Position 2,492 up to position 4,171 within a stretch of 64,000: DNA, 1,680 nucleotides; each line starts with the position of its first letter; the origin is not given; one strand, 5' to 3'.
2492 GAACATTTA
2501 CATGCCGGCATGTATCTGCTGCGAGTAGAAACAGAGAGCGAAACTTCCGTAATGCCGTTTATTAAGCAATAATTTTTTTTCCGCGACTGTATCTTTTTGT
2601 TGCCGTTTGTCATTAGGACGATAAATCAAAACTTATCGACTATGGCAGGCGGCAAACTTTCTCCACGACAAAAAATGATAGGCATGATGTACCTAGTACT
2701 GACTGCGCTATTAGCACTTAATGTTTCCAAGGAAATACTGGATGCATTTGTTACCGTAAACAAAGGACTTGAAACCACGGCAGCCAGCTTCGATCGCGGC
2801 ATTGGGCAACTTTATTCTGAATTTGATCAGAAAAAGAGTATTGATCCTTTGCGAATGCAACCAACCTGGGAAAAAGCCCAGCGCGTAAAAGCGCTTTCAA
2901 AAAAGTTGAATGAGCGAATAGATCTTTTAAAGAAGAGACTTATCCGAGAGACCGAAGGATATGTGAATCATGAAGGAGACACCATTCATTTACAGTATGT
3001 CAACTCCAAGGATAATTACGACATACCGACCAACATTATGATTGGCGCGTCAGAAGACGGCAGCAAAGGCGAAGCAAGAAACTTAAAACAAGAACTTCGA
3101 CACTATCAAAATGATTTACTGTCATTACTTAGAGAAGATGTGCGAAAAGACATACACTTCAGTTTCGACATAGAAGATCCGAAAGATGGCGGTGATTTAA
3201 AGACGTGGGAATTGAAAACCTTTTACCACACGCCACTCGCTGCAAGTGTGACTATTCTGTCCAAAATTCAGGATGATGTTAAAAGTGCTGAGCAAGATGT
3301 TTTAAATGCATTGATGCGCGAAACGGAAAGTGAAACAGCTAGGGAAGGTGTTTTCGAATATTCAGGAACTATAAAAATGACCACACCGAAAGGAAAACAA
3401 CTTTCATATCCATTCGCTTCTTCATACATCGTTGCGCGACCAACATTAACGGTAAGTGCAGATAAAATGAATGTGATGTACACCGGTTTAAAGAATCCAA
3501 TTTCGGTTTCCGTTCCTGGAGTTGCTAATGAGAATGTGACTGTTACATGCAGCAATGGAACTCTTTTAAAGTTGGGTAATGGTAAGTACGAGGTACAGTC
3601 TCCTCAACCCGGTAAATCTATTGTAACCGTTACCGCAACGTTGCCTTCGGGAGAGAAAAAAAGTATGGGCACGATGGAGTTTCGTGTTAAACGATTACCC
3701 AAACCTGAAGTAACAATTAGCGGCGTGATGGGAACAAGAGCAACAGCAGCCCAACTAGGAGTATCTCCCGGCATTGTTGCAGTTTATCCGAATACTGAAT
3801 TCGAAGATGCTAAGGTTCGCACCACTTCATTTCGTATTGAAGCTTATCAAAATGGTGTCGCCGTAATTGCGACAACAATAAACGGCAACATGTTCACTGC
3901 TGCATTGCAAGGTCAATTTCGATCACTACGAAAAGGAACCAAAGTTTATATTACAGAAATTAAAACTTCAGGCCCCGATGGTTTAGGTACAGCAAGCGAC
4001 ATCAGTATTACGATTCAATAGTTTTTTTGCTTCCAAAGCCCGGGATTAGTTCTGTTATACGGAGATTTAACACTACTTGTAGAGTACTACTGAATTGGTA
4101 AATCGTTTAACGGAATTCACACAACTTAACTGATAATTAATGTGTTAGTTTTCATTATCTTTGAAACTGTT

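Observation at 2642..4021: Stand-alone gldM-like gene among T9SS cargo genes, with no gldK, gldL or gldN nearby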

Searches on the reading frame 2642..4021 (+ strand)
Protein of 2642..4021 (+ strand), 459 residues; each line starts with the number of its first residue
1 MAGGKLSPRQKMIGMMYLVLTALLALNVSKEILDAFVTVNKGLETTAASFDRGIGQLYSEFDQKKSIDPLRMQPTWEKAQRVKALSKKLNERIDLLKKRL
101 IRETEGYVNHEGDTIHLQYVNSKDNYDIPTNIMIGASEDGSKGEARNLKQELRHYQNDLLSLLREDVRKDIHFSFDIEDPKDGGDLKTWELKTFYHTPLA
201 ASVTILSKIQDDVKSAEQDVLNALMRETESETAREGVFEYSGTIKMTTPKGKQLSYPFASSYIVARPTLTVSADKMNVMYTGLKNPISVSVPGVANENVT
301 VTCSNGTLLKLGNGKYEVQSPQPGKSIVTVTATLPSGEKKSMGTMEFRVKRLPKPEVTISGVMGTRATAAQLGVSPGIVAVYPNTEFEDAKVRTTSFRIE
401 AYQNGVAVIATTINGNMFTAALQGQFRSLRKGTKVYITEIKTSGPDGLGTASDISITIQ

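Call 3: search_protein_families(library=pfam, proteins=[window:2642-4021:+], max_evalue=0.01)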
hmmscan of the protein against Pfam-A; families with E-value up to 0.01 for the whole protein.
window:2642-4021:+ (459 aa): 4 families
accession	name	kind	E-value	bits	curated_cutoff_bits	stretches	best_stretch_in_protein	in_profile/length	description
PF12081.13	GldM_1st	-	1.1e-40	140.1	25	1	31-226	1-193/194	GldM N-terminal domain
PF21602.3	GldM_3rd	-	3.5e-23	82.1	25.2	1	269-350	2-82/82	GldM third domain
PF12080.14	GldM_4th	-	3.4e-12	47.5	24.6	1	353-458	1-111/114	GldM C-terminal domain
PF21601.3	GldM_2nd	-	1.3e-05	26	24.4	1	230-265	62-97/98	GldM second domain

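Call 4: search_protein_families(library=ncbifam, proteins=[window:2642-4021:+], max_evalue=0.01)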
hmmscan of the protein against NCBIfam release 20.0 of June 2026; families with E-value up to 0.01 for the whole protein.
window:2642-4021:+ (459 aa): 1 family
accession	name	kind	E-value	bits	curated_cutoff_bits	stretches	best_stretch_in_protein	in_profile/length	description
TIGR03517.2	GldM_gliding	equivalog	4.6e-85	286.4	180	2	1-230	1-227/524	type IX secretion system motor protein PorM/GldM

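Call 6: find_encoding_contigs(protein=window:2642-4021:+, flank=10000, max_places=10)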
Protein window:2642-4021:+ (459 aa): no gene with exactly this product is on record in the collection.

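Call 7: find_homologous_proteins(query=window:2642-4021:+)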
Query window:2642-4021:+ (459 aa): 7944 proteins with E <= 0.001 among 8000 candidates; the best 120 are listed.
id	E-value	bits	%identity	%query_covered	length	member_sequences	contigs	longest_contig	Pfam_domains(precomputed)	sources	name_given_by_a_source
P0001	0.0e+0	1009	100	100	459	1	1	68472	PF12080.15,PF12081.14,PF21602.4,PF21601.4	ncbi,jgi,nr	ncbi:MAG: hypothetical protein LW750_06015 [Bacteroidetes bacterium]|nr:hypothetical protein [Bacter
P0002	1.3e-288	975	99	50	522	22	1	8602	PF12080.15,PF12081.14,PF21602.4,PF21601.4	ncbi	-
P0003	4.6e-171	588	62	50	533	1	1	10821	PF12080.15,PF12081.14,PF21602.4,PF21601.4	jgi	jgi:gliding motility-associated protein GldM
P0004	1.3e-167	576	66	50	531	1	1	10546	PF12080.15,PF12081.14,PF21602.4,PF21601.4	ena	-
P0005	9.7e-166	570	68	50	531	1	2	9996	PF12080.15,PF12081.14,PF21602.4,PF21601.4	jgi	jgi:gliding motility-associated protein GldM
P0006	1.3e-164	566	67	50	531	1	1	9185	PF12080.15,PF12081.14,PF21602.4,PF21601.4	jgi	jgi:gliding motility-associated protein GldM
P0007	1.6e-163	563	67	50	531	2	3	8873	PF12080.15,PF12081.14,PF21602.4,PF21601.4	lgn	-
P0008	1.2e-162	560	66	50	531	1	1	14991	PF12080.15,PF12081.14,PF21602.4,PF21601.4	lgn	-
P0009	2.9e-162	559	67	50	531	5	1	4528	PF12080.15,PF12081.14,PF21602.4,PF21601.4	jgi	jgi:gliding motility-associated protein GldM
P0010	4.2e-162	558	66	50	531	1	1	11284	PF12080.15,PF12081.14,PF21602.4,PF21601.4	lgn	-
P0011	4.9e-162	558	66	50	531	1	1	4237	PF12080.15,PF12081.14,PF21602.4,PF21601.4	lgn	-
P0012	6.2e-162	558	66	50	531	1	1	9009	PF12080.15,PF12081.14,PF21602.4,PF21601.4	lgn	-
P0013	1.7e-161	556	61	50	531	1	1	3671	PF12080.15,PF12081.14,PF21602.4,PF21601.4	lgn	-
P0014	4.5e-160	551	60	50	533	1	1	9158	PF12080.15,PF12081.14,PF21602.4,PF21601.4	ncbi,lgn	ncbi:gliding motility protein GldM [soil metagenome]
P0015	1.7e-159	550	62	50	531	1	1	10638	PF12080.15,PF12081.14,PF21602.4,PF21601.4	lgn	-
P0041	8.8e-148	511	71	50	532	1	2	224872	PF12080.15,PF12081.14,PF21602.4,PF21601.4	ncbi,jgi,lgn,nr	ncbi:MAG: gliding motility protein GldM [Bacteroidia bacterium]|jgi:gliding motility-associated prot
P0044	1.0e-146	507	69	50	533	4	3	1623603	PF12080.15,PF12081.14,PF21602.4,PF21601.4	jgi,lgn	jgi:gliding motility-associated protein GldM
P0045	1.3e-146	507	67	50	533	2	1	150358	PF12080.15,PF12081.14,PF21602.4,PF21601.4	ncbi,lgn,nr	ncbi:MAG: gliding motility protein GldM [Bacteroidetes bacterium]|nr:gliding motility protein GldM [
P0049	8.8e-144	498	58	50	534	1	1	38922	PF12080.15,PF12081.14,PF21602.4,PF21601.4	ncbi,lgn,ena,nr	ncbi:MAG: gliding motility-associated protein GldM [Bacteroidetes bacterium]|nr:MAG: gliding motilit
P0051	8.0e-143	495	40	100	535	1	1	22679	PF12080.15,PF12081.14,PF21602.4,PF21601.4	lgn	-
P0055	2.7e-139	483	62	50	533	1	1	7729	PF12081.14,PF21602.4,PF21601.4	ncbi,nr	ncbi:MAG TPA: gliding motility protein GldM [Bacteroidia bacterium]|nr:gliding motility protein GldM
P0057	3.2e-139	483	60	50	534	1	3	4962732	PF12081.14,PF21602.4,PF21601.4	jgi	jgi:gliding motility-associated protein GldM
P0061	2.1e-137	477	64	50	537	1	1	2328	PF12081.14,PF21602.4,PF21601.4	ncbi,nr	ncbi:MAG TPA: gliding motility protein GldM [Bacteroidia bacterium]|nr:gliding motility protein GldM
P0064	8.7e-134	465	57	50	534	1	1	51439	PF12081.14,PF21602.4,PF21601.4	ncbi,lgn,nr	ncbi:MAG: gliding motility protein GldM [Bacteroidetes bacterium]|nr:gliding motility protein GldM [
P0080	6.4e-121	422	53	51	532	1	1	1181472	PF12080.15,PF12081.14,PF21602.4,PF21601.4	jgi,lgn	jgi:gliding motility-associated protein GldM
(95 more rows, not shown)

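Call 8: find_encoding_contigs(protein=P0002, flank=10000, max_places=6)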
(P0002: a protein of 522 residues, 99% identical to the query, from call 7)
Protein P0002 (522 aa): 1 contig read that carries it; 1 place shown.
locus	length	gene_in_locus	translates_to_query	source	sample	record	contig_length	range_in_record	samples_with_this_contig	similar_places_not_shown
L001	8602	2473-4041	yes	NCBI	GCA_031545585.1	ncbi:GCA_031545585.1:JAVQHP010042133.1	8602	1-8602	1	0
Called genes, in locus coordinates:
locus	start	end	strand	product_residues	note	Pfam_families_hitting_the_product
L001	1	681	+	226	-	?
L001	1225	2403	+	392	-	PF14870:PSII_BNR (faint), PF25852:DUF6242_C (faint), PF15902:Sortilin-Vps10 (faint), PF18962:Por_Secre_tail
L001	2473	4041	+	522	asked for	PF12081:GldM_1st, PF21601:GldM_2nd, PF21602:GldM_3rd, PF12080:GldM_4th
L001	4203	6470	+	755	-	PF26766:Choice_anch_L, PF13573:SprB, PF18911:PKD_4, PF00801:PKD, PF18911:PKD_4, PF13585:CHU_C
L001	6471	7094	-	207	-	PF08712:Nfu_N, PF01106:NifU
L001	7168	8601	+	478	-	?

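Call 10: find_encoding_contigs(protein=P0044, flank=10000, max_places=3)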
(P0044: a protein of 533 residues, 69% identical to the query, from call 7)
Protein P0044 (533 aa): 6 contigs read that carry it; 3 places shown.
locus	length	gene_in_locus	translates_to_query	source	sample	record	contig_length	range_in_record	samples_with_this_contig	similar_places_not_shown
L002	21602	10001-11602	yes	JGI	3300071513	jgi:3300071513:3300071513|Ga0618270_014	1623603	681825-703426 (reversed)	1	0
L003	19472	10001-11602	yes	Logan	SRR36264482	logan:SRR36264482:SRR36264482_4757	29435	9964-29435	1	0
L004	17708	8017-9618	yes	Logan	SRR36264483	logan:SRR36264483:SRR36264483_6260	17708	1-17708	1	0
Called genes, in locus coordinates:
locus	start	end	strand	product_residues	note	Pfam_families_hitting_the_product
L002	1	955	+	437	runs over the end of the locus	PF04055:Radical_SAM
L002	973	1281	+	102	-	-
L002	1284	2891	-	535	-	PF00890:FAD_binding_2, PF01266:DAO (weak), PF07992:Pyr_redox_2 (faint), PF02910:Succ_DH_flav_C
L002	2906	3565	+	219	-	PF08712:Nfu_N, PF01106:NifU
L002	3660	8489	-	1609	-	PF18962:Por_Secre_tail (faint), PF00041:fn3 (weak), PF13573:SprB (weak), PF00801:PKD (weak), PF18911:PKD_4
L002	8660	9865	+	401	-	PF14870:PSII_BNR, PF18962:Por_Secre_tail (weak)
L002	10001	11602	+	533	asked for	PF12081:GldM_1st, PF21601:GldM_2nd, PF21602:GldM_3rd, PF12080:GldM_4th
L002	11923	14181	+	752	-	PF26766:Choice_anch_L, PF13573:SprB, PF18911:PKD_4, PF00801:PKD, PF18911:PKD_4, PF13585:CHU_C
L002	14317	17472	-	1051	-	PF01510:Amidase_2, PF00431:CUB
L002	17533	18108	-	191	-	-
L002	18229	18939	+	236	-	PF00106:adh_short, PF01370:Epimerase, PF08659:KR, PF13561:adh_short_C2, PF23441:SDR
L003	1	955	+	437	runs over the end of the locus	PF04055:Radical_SAM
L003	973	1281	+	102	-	-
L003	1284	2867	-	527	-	PF00890:FAD_binding_2, PF01266:DAO (weak), PF07992:Pyr_redox_2 (faint), PF02910:Succ_DH_flav_C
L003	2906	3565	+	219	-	PF08712:Nfu_N, PF01106:NifU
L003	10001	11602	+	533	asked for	PF12081:GldM_1st, PF21601:GldM_2nd, PF21602:GldM_3rd, PF12080:GldM_4th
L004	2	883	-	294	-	?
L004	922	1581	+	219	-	PF08712:Nfu_N, PF01106:NifU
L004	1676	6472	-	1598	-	PF18962:Por_Secre_tail (faint), PF00041:fn3 (weak), PF13573:SprB (weak), PF00801:PKD (weak), PF18911:PKD_4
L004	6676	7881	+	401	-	PF14870:PSII_BNR, PF18962:Por_Secre_tail (weak)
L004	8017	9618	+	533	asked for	PF12081:GldM_1st, PF21601:GldM_2nd, PF21602:GldM_3rd, PF12080:GldM_4th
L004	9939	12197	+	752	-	PF26766:Choice_anch_L, PF13573:SprB, PF18911:PKD_4, PF00801:PKD, PF18911:PKD_4, PF13585:CHU_C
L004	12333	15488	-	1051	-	PF01510:Amidase_2, PF00431:CUB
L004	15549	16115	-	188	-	-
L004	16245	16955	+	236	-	PF00106:adh_short, PF01370:Epimerase, PF08659:KR, PF13561:adh_short_C2, PF23441:SDR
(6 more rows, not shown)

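Call 11: find_encoding_contigs(protein=P0003, flank=10000, max_places=3)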
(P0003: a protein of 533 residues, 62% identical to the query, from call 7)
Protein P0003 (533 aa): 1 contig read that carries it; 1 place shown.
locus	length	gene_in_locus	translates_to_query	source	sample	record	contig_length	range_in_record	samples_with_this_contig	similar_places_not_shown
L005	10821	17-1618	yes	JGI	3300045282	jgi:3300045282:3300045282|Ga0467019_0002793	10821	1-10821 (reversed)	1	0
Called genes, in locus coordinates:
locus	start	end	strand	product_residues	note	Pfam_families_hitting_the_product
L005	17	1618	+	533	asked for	PF12081:GldM_1st, PF21601:GldM_2nd, PF21602:GldM_3rd, PF12080:GldM_4th (weak)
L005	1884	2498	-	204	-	PF08712:Nfu_N, PF01106:NifU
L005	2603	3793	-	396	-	PF00487:FA_desaturase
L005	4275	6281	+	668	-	PF00890:FAD_binding_2, PF07992:Pyr_redox_2 (faint), PF02910:Succ_DH_flav_C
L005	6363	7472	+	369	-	PF18962:Por_Secre_tail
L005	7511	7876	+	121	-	PF00403:HMA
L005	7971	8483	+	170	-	PF25084:LbH_EIF2B (weak), PF25087:GMPPB_C (weak), PF00132:Hexapep (weak)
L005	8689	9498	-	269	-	PF12796:Ank_2, PF13606:Ank_3 (faint), PF13637:Ank_4 (faint), PF00023:Ank (faint), PF13857:Ank_5 (weak), PF12796:Ank_2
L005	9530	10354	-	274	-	PF01177:Asp_Glu_race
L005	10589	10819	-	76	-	?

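Call 12: find_encoding_contigs(protein=P0041, flank=10000, max_places=3)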
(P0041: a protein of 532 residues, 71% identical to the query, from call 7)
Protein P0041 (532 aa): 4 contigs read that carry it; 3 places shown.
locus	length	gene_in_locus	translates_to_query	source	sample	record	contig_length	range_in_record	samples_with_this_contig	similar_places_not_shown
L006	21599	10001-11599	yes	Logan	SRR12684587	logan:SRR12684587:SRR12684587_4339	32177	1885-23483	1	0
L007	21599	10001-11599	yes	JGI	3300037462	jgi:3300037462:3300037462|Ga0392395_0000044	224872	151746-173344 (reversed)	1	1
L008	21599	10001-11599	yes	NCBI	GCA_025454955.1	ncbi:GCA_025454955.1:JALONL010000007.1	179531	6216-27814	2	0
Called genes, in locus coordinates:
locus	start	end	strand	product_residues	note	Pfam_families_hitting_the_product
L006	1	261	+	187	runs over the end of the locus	-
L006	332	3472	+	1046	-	PF01510:Amidase_2, PF00431:CUB, PF18962:Por_Secre_tail (faint)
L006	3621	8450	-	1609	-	PF00041:fn3 (weak), PF13573:SprB (weak), PF00801:PKD (weak), PF18911:PKD_4, PF18962:Por_Secre_tail (weak)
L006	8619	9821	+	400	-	PF14870:PSII_BNR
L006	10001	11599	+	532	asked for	PF12081:GldM_1st, PF21601:GldM_2nd, PF21602:GldM_3rd, PF12080:GldM_4th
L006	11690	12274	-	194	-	-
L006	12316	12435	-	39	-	-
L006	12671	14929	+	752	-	PF26766:Choice_anch_L, PF13573:SprB (weak), PF18911:PKD_4, PF00801:PKD (weak), PF18911:PKD_4, PF13585:CHU_C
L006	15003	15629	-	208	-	PF08712:Nfu_N, PF01106:NifU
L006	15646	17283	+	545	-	PF00890:FAD_binding_2, PF01266:DAO (weak), PF07992:Pyr_redox_2 (faint), PF02910:Succ_DH_flav_C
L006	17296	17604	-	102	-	-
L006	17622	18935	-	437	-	PF04055:Radical_SAM (weak)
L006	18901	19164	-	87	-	-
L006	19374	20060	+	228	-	PF00027:cNMP_binding, PF13545:HTH_Crp_2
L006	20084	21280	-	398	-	-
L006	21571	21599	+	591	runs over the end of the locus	PF00654:Voltage_CLC, PF00571:CBS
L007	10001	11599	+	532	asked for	PF12081:GldM_1st, PF21601:GldM_2nd, PF21602:GldM_3rd, PF12080:GldM_4th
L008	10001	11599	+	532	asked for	PF12081:GldM_1st, PF21601:GldM_2nd, PF21602:GldM_3rd, PF12080:GldM_4th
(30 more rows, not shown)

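Call 14: find_encoding_contigs(protein=P0057, flank=10000, max_places=2)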
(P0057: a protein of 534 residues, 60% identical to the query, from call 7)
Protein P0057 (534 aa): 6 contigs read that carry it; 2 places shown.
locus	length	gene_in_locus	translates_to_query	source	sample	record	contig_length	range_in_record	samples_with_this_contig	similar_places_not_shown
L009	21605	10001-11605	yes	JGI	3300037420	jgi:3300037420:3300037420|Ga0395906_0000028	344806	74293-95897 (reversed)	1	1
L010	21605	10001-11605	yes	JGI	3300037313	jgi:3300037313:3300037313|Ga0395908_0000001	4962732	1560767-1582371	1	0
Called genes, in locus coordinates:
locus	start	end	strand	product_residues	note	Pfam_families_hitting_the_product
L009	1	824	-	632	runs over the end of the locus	PF14121:Porin_10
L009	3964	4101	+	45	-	-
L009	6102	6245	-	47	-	-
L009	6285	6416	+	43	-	-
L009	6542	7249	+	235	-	PF18962:Por_Secre_tail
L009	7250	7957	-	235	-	PF00106:adh_short, PF08659:KR, PF13561:adh_short_C2, PF23441:SDR (weak)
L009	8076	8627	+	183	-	-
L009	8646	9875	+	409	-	PF15902:Sortilin-Vps10 (faint), PF02012:BNR (faint), PF14870:PSII_BNR, PF18962:Por_Secre_tail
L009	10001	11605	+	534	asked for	PF12081:GldM_1st, PF21601:GldM_2nd, PF21602:GldM_3rd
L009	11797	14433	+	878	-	PF13573:SprB (weak), PF00801:PKD, PF18911:PKD_4, PF00801:PKD (weak), PF18911:PKD_4 (weak), PF13585:CHU_C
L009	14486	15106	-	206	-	PF08712:Nfu_N, PF01106:NifU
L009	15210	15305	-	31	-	-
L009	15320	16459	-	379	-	PF00487:FA_desaturase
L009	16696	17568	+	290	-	-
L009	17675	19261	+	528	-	PF00890:FAD_binding_2, PF01266:DAO (weak), PF07992:Pyr_redox_2 (faint), PF02910:Succ_DH_flav_C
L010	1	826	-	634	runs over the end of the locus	PF14121:Porin_10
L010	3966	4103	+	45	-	-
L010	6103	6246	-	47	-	-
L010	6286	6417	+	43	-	-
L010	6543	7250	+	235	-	PF18962:Por_Secre_tail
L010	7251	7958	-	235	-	PF00106:adh_short, PF08659:KR, PF13561:adh_short_C2, PF23441:SDR (weak)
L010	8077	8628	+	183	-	-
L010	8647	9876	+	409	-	PF15902:Sortilin-Vps10 (faint), PF25852:DUF6242_C (faint), PF02012:BNR (faint), PF14870:PSII_BNR, PF18962:Por_Secre_tail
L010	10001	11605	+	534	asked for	PF12081:GldM_1st, PF21601:GldM_2nd, PF21602:GldM_3rd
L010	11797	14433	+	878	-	PF13573:SprB (weak), PF00801:PKD, PF18911:PKD_4, PF00801:PKD (weak), PF18911:PKD_4 (weak), PF13585:CHU_C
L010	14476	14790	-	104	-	-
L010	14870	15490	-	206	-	PF08712:Nfu_N, PF01106:NifU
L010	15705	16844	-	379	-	PF00487:FA_desaturase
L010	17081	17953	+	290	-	-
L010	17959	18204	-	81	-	PF13715:CarbopepD_reg_2 (weak)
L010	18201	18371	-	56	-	-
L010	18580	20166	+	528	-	PF00890:FAD_binding_2, PF01266:DAO (weak), PF07992:Pyr_redox_2 (faint), PF02910:Succ_DH_flav_C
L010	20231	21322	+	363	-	PF18962:Por_Secre_tail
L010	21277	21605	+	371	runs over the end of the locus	-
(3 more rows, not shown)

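Call 19: find_encoding_contigs(protein=P0080, flank=10000, max_places=1)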
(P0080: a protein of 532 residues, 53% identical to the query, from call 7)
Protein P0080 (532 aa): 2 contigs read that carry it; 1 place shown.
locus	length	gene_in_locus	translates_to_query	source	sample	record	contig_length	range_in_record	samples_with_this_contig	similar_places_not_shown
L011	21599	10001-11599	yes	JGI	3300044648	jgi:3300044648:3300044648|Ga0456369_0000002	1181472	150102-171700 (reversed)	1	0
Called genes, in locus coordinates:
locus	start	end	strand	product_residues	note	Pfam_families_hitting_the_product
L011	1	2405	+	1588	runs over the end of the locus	PF01339:CheB_methylest, PF03705:CheR_N, PF01739:CheR, PF13596:PAS_10, PF08447:PAS_3, PF00989:PAS, PF13426:PAS_9, PF08447:PAS_3, +6 more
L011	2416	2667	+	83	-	-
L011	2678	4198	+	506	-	PF08447:PAS_3, PF00512:HisKA, PF02518:HATPase_c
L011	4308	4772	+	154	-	-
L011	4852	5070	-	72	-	-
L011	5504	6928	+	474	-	PF00072:Response_reg, PF00158:Sigma54_activat, PF14532:Sigma54_activ_2, PF07724:AAA_2 (weak), PF07728:AAA_5, PF25601:AAA_lid_14, PF02954:HTH_8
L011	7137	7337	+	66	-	-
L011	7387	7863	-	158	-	PF00472:RF-1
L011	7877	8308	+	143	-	PF07661:MORN_2 (faint)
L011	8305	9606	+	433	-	PF01520:Amidase_3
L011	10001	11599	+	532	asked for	PF12081:GldM_1st, PF21601:GldM_2nd, PF21602:GldM_3rd, PF12080:GldM_4th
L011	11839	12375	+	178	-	-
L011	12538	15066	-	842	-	PF17764:PriA_3primeBD, PF22590:Cas3-like_C_2 (faint), PF00270:DEAD, PF04851:ResIII, PF18319:Zn_ribbon_PriA, PF00271:Helicase_C, PF18074:PriA_C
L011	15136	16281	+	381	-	PF00155:Aminotran_1_2 (weak), PF00266:Aminotran_5, PF01041:DegT_DnrJ_EryC1 (weak), PF01053:Cys_Met_Meta_PP (weak)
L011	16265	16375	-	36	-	-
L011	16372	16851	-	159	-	PF13442:Cytochrome_CBB3, PF00034:Cytochrom_C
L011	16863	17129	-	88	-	-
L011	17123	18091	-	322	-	PF00365:PFK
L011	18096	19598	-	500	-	PF13231:PMT_2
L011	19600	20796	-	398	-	PF22020:RlmL_1st, PF02926:THUMP, PF01170:UPF0020, PF02475:TRM5-TYW2_MTfase (faint)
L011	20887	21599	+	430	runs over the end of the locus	PF07690:MFS_1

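Call 20: find_encoding_contigs(protein=P0051, flank=10000, max_places=1)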
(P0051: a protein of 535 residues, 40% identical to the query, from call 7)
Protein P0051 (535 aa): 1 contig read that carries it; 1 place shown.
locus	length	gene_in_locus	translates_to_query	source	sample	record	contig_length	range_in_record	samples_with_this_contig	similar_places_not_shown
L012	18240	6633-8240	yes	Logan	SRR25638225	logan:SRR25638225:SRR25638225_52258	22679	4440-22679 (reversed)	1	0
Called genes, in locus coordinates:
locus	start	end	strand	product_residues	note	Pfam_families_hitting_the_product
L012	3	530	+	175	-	?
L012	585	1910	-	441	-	PF00581:Rhodanese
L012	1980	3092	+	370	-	PF00817:IMS, PF11798:IMS_HHH (weak), PF21999:IMS_HHH_1 (weak), PF11799:IMS_C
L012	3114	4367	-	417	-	-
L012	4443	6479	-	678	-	PF18962:Por_Secre_tail (weak)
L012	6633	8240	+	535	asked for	PF12081:GldM_1st, PF21601:GldM_2nd, PF21602:GldM_3rd, PF12080:GldM_4th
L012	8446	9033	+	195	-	PF04336:ACP_PD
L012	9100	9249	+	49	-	-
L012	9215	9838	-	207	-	-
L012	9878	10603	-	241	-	PF00072:Response_reg, PF04397:LytTR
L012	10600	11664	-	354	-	PF06580:His_kinase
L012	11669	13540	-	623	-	PF17899:Peptidase_M61_N, PF05299:Peptidase_M61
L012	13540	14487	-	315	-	PF02517:Rce1-like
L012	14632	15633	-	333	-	PF10604:Polyketide_cyc2, PF06445:GyrI-like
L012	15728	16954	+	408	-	-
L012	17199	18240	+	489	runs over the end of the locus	-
